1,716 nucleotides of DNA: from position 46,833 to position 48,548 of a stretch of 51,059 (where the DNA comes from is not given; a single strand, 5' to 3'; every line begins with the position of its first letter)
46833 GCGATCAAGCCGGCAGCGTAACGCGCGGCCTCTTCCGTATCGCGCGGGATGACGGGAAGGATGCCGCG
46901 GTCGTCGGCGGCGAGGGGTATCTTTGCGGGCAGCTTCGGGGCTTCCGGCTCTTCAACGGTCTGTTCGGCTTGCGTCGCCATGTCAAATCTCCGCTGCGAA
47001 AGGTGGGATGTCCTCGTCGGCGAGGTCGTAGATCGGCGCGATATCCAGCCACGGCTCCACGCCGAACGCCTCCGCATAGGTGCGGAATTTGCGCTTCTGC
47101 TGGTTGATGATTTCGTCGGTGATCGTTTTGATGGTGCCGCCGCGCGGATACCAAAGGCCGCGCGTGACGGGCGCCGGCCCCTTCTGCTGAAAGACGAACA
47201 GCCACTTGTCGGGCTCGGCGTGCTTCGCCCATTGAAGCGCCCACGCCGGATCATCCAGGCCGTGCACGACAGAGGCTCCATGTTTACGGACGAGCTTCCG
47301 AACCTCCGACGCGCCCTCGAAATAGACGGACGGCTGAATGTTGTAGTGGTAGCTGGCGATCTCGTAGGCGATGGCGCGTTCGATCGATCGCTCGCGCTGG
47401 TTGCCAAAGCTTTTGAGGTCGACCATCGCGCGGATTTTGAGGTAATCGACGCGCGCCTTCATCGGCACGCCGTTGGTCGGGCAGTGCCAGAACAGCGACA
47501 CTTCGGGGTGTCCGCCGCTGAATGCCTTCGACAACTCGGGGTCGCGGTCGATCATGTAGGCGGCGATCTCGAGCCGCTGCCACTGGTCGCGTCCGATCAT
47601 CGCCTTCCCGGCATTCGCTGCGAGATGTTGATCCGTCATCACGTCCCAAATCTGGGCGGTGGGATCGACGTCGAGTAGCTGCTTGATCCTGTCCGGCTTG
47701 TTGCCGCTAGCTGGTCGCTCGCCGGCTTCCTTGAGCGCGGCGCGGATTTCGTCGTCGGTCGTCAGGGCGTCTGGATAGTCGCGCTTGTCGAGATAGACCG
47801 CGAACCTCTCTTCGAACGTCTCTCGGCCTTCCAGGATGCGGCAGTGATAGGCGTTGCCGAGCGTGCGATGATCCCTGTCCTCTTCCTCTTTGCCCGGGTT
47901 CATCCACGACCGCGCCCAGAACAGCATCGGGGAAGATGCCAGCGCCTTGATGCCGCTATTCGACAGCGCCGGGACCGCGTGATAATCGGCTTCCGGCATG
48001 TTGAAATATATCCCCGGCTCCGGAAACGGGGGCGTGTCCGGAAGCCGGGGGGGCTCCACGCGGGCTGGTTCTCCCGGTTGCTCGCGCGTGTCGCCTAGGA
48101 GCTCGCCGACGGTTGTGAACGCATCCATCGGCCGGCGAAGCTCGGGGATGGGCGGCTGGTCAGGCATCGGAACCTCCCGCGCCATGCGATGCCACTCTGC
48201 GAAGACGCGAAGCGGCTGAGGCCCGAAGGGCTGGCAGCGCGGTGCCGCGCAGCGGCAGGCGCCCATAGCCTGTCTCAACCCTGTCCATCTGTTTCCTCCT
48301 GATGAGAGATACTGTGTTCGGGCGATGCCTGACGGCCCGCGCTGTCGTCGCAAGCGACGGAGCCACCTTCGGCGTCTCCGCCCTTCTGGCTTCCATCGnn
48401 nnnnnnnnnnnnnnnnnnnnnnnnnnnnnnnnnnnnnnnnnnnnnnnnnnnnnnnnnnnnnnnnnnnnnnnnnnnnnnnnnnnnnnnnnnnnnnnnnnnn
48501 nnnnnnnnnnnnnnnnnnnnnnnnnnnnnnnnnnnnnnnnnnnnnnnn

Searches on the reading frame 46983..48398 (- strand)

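Call 27: search_protein_families(library=pfam, proteins=[window:46983-48398:-], max_evalue=0.01)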
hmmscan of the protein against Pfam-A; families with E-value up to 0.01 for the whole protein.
window:46983-48398:- (471 aa): 2 families
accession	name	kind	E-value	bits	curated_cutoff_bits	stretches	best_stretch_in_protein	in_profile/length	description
PF12684.13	DUF3799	-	1.8e-11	44.7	26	1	146-365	1-166/233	PDDEXK-like domain of unknown function (DUF3799)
PF18081.7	FANC_SAP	-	0.0082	16.8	23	0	211-251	9-48/51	Fanconi anemia-associated nuclease SAP domain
